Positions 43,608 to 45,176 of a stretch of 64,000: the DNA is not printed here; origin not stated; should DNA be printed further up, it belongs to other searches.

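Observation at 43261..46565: Candidate undescribed two-gene system: double pseudo-AAA+ protein plus membrane caspase-TPR protein between hslVU and hrcA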

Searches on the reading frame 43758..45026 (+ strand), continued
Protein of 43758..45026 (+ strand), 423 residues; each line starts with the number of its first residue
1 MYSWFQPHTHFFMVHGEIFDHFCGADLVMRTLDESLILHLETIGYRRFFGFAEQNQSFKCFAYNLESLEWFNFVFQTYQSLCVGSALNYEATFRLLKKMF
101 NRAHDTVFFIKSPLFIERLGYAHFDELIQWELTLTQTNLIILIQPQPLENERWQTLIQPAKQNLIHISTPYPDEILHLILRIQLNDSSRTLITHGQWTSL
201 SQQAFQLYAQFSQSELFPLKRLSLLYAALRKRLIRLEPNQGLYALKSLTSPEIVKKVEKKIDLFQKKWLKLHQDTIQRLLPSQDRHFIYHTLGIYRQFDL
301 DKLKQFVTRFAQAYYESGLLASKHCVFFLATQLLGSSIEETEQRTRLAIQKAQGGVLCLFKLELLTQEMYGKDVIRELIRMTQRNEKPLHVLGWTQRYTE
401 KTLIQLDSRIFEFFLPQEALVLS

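Call 55: search_protein_families(library=pfam, proteins=[L003:3218-4642:+, L005:3901-5298:+, L006:5671-6993:+, L007:5451-6998:+, L003:7296-8426:+, L003:8714-9541:+, L007:900-1901:+, L007:1929-2693:+], max_evalue=0.1)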
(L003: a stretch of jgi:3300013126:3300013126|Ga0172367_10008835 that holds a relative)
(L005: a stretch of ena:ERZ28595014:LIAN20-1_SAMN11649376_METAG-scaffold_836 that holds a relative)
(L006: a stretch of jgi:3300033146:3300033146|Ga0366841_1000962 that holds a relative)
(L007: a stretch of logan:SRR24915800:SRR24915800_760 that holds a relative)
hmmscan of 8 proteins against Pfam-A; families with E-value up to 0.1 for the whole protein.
L003:3218-4642:+ (475 aa): 4 families
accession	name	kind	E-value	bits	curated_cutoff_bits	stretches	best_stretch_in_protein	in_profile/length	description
PF09769.14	ApoO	-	2.6e-05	24.6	31.4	1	110-184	11-79/131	Apolipoprotein O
PF16326.10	ABC_tran_CTD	-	0.0042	17.7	32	0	172-225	13-66/69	ABC transporter C-terminal domain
PF07889.17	DUF1664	-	0.0085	16.6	34.6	1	68-139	35-105/124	Protein of unknown function (DUF1664)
PF23831.1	DUF7201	-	0.041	14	27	1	51-141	5-90/142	Coiled-coil region of unknown function (DUF7201)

L005:3901-5298:+ (466 aa): 0 families

L006:5671-6993:+ (441 aa): 0 families

L007:5451-6998:+ (516 aa): 0 families

L003:7296-8426:+ (377 aa): 0 families

L003:8714-9541:+ (276 aa): 0 families

L007:900-1901:+ (334 aa): 11 families
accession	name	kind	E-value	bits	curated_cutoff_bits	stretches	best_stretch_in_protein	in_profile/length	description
PF05816.16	TelA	-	0.0016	18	30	1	199-306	41-151/332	Toxic anion resistance protein (TelA)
PF12128.14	DUF3584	-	0.0035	15.4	31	1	97-258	231-389/1191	Protein of unknown function (DUF3584)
PF10824.14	T7SS_ESX_EspC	-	0.0037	18.1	23.5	0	124-191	10-77/100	Excreted virulence factor EspC, type VII ESX diderm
PF05010.19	TACC_C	-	0.0046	17.2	29.9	1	94-245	9-156/201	Transforming acidic coiled-coil-containing protein (TACC), C-terminal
PF11559.13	ADIP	-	0.008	16.7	34.3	0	158-236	71-145/151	Afadin- and alpha -actinin-Binding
PF13851.11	GAS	-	0.011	15.5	32.3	1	147-312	28-191/200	Growth-arrest specific micro-tubule binding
PF21521.3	MYO6_lever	-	0.02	15.6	27.3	1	130-186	62-116/141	Myosin VI, lever arm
PF10392.15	COG5_N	-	0.056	14.1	31.2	1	153-224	37-108/132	Conserved oligomeric Golgi complex subunit 5, N-terminal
PF13618.11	Gluconate_2-dh3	-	0.064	14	23.4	0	9-128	7-86/135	Gluconate 2-dehydrogenase subunit 3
PF10158.14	LOH1CR12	-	0.085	13.4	24.7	0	212-278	44-113/131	Tumour suppressor protein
PF08653.15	DASH_Dam1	-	0.09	13.1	26.6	0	232-264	7-39/56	DASH complex subunit Dam1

L007:1929-2693:+ (255 aa): 5 families
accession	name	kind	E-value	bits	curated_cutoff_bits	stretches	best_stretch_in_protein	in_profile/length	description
PF11817.14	Foie-gras_1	-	0.015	15.4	23.3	1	65-132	56-123/257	Foie gras liver health family 1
PF16003.10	DUF4776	-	0.032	13.7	27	1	3-130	8-133/503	Domain of unknown function (DUF4776)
PF13824.12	zf-Mss51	-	0.055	14.1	27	0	4-27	2-26/55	Zinc-finger of mitochondrial splicing suppressor 51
PF14446.12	Prok-RING_1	-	0.061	13.7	29.1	1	3-33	6-37/54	Prokaryotic RING finger family 1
PF17370.7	DUF5392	-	0.064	13.8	25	1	169-216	27-74/139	Family of unknown function (DUF5392)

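Call 69: search_dna_similar(query=window:43758-45026:+, collection=plasmids, mode=protein, max_evalue=0.001, max_rows=15)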
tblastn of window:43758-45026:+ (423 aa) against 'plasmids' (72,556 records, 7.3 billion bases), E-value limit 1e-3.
No match.

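Call 70: search_dna_similar(query=window:43758-45026:+, collection=phages, mode=protein, max_evalue=0.001, max_rows=10)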
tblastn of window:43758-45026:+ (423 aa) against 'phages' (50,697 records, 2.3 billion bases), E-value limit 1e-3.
No match.

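Call 72: find_encoding_contigs(protein=window:43758-45026:+, flank=1000, max_places=6)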
Protein window:43758-45026:+ (423 aa): no gene with exactly this product is on record in the collection.

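Call 78: find_related_loci(query=A1, collection=viral_contigs, flank=5000)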
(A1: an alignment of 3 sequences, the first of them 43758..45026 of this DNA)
Query A1 (423 aa) in viral_contigs; peptide patterns used: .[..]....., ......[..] (x = any residue, [..] = any of these).
18 stretches matched a pattern, but none encodes a relative of the query by tblastn (E <= 1e-3).
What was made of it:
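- Gene 1 has no relatives on plasmids, in phage genomes or in viral contigs (calls 69, 70, 78).
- Tried and rejected: Plasmid, phage and viral-contig searches for gene 1 found nothing (calls 69, 70, 78).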

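Call 87: search_protein_families(library=padloc, proteins=[L003:3218-4642:+, L006:5671-6993:+, L007:5451-6998:+, L003:2561-3202:+, L006:5055-5651:+, L003:9550-11133:+, L006:9651-11243:+], max_evalue=0.001)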
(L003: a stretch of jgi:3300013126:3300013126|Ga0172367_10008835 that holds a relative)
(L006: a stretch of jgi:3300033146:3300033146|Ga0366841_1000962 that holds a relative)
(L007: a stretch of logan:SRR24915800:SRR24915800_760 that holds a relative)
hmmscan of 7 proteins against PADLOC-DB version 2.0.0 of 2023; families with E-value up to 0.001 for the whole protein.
L003:3218-4642:+ (475 aa): 1 family
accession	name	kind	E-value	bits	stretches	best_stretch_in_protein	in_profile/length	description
PDLC03865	LmuB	-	8.9e-05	18.9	1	32-327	549-823/1007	-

L006:5671-6993:+ (441 aa): 0 families

L007:5451-6998:+ (516 aa): 0 families

L003:2561-3202:+ (214 aa): 0 families

L006:5055-5651:+ (199 aa): 1 family
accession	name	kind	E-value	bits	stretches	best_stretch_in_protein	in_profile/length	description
PDLC02904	pVip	-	0.00093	16.8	1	27-135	10-112/262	Viperins associated with kinases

L003:9550-11133:+ (528 aa): 0 families

L006:9651-11243:+ (531 aa): 1 family
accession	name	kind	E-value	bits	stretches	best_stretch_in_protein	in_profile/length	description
PDLC04731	PDC-M61B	-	0.00012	18.9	1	185-353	349-510/588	-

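Call 88: search_protein_families(library=ncbifam, proteins=[L003:3218-4642:+, L006:5671-6993:+, L003:2561-3202:+, L006:5055-5651:+, L003:9550-11133:+, L006:9651-11243:+], max_evalue=0.001)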
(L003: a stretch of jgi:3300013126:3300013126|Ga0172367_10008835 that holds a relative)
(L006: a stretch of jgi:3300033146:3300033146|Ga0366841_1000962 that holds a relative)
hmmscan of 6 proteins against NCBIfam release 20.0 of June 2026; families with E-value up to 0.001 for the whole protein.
L003:3218-4642:+ (475 aa): 1 family
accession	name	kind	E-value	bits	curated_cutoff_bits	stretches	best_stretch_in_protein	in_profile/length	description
NF033481.2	auto_Ata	exception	8.4e-06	23.3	2500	1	47-141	770-1073/1862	trimeric autotransporter adhesin Ata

L006:5671-6993:+ (441 aa): 0 families

L003:2561-3202:+ (214 aa): 15 families
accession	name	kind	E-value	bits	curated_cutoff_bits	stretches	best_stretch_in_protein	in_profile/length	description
TIGR02491.1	NrdG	equivalog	5.2e-30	104.4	126.1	1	30-163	13-153/154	anaerobic ribonucleoside-triphosphate reductase activating protein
NF008335.0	PRK11121.1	equivalog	6.1e-17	61.8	199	1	28-161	12-151/154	anaerobic ribonucleoside-triphosphate reductase-activating protein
TIGR02493.1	PFLA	equivalog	2e-14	53.5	231.75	1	26-164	9-149/235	pyruvate formate-lyase-activating protein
TIGR02826.1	RNR_activ_nrdG3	equivalog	9.3e-13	48.3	151.7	1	37-164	20-139/148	anaerobic ribonucleoside-triphosphate reductase activating protein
NF008356.0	PRK11145.1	equivalog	3.2e-09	36.4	375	1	29-164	17-154/246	pyruvate formate lyase 1-activating protein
TIGR02495.1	NrdG2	equivalog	2.8e-08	33.3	131.15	1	37-110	21-93/193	anaerobic ribonucleoside-triphosphate reductase activating protein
TIGR02494.1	PFLE_PFLC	subfamily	1.2e-07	31.2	174.35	1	80-161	126-202/293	glycyl-radical enzyme activating protein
NF048010.1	SfplDhtActHpsHDes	equivalog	4.4e-07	29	430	1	80-162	134-211/298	(2S)-3-sulfopropanediol dehydratase activating enzyme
TIGR04041.1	activase_YjjW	hypoth_equivalog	7.8e-07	28.8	250.2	0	73-117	104-148/276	YjjW family glycine radical enzyme activase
TIGR04395.1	cutC_activ_rSAM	equivalog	6.4e-06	25.7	360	0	80-189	132-233/309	choline TMA-lyase-activating enzyme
NF048008.1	SfplDhtActHpfHKleb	equivalog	3.6e-05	23.2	500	0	29-56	12-39/308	(2S)-3-sulfopropanediol dehydratase activating enzyme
TIGR04478.1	rSAM_YfkAB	equivalog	0.00018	20.9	250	1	41-104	34-97/363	radical SAM/CxCxxxxC motif protein YfkAB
NF033717.2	HPDL_rSAM_activ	equivalog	0.00029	20.2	420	0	79-136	132-184/311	4-hydroxyphenylacetate decarboxylase activase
NF043069.1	T4HPD_activ_SAM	equivalog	0.00035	20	425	0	79-120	125-166/299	trans-4-hydroxy-L-proline dehydratase activase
TIGR03977.1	rSAM_pair_HxsC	equivalog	0.00064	18.7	267.9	1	41-105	34-96/292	His-Xaa-Ser system radical SAM maturase HxsC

L006:5055-5651:+ (199 aa): 19 families
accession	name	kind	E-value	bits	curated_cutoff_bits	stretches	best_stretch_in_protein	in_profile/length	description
TIGR02491.1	NrdG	equivalog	1.2e-29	103.2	126.1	1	16-155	11-153/154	anaerobic ribonucleoside-triphosphate reductase activating protein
NF008335.0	PRK11121.1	equivalog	2.7e-17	62.9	199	1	18-155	14-153/154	anaerobic ribonucleoside-triphosphate reductase-activating protein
TIGR02493.1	PFLA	equivalog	3.8e-16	59.2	231.75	1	18-159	13-152/235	pyruvate formate-lyase-activating protein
TIGR02495.1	NrdG2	equivalog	2.4e-09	36.8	131.15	1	23-93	19-89/193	anaerobic ribonucleoside-triphosphate reductase activating protein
TIGR04041.1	activase_YjjW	hypoth_equivalog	6.8e-09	35.5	250.2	1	33-107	74-149/276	YjjW family glycine radical enzyme activase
NF008356.0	PRK11145.1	equivalog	1e-08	34.8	375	1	18-156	18-154/246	pyruvate formate lyase 1-activating protein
TIGR02826.1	RNR_activ_nrdG3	equivalog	1.2e-08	34.9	151.7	1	24-158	19-141/148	anaerobic ribonucleoside-triphosphate reductase activating protein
NF048010.1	SfplDhtActHpsHDes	equivalog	6.5e-08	31.7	430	1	68-131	134-195/298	(2S)-3-sulfopropanediol dehydratase activating enzyme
TIGR02494.1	PFLE_PFLC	subfamily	3.1e-07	30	174.35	0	68-152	126-201/293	glycyl-radical enzyme activating protein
TIGR03977.1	rSAM_pair_HxsC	equivalog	1.4e-06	27.4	267.9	1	25-93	30-96/292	His-Xaa-Ser system radical SAM maturase HxsC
TIGR04349.1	rSAM_QueE_gams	hypoth_equivalog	3.8e-06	26.7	300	1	12-89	12-85/210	7-carboxy-7-deazaguanine synthase QueE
NF043069.1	T4HPD_activ_SAM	equivalog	1.2e-05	24.8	425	0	67-135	125-191/299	trans-4-hydroxy-L-proline dehydratase activase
NF033717.2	HPDL_rSAM_activ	equivalog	4.1e-05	23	420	0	18-51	17-50/311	4-hydroxyphenylacetate decarboxylase activase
NF048008.1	SfplDhtActHpfHKleb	equivalog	7.7e-05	22.1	500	0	67-154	128-206/308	(2S)-3-sulfopropanediol dehydratase activating enzyme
TIGR04395.1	cutC_activ_rSAM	equivalog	7.8e-05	22.1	360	0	67-154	131-209/309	choline TMA-lyase-activating enzyme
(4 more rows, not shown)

L003:9550-11133:+ (528 aa): 7 families
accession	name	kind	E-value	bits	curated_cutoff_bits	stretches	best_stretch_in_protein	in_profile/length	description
TIGR01991.1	HscA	equivalog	4.7e-14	51.8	708.55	1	8-361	2-340/600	Fe-S protein assembly chaperone HscA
TIGR02350.1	prok_dnaK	equivalog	9.7e-13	47.3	822.55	1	8-362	3-352/596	molecular chaperone DnaK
NF001413.0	PRK00290.1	equivalog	1.9e-12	46.4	648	1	8-362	5-353/625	molecular chaperone DnaK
NF003520.0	PRK05183.1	subfamily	3e-12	45.8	620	1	36-361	48-360/621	Fe-S protein assembly chaperone HscA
NF009947.0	PRK13411.1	equivalog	1.3e-09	36.7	1002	1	95-408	106-399/662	molecular chaperone DnaK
NF009946.0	PRK13410.1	equivalog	6.5e-08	31.2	1019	1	95-216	108-218/669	molecular chaperone DnaK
NF002399.0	PRK01433.1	equivalog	7.4e-07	28.1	743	1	73-217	92-225/595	Fe-S protein assembly chaperone HscA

L006:9651-11243:+ (531 aa): 7 families
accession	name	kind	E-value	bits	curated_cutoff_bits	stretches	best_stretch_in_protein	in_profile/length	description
TIGR01991.1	HscA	equivalog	4.1e-21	75.1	708.55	1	4-407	2-384/600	Fe-S protein assembly chaperone HscA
TIGR02350.1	prok_dnaK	equivalog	7.5e-18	64.2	822.55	1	2-406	1-385/596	molecular chaperone DnaK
NF001413.0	PRK00290.1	equivalog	4.9e-17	61.5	648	1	2-363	3-353/625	molecular chaperone DnaK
NF003520.0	PRK05183.1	subfamily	5.8e-17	61.3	620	1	3-398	21-387/621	Fe-S protein assembly chaperone HscA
NF002399.0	PRK01433.1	equivalog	7.3e-14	51.3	743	1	4-409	22-379/595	Fe-S protein assembly chaperone HscA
NF009947.0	PRK13411.1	equivalog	1.3e-11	43.3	1002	1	2-406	3-396/662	molecular chaperone DnaK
NF009946.0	PRK13410.1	equivalog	1.6e-07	29.9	1019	1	97-220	113-223/669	molecular chaperone DnaK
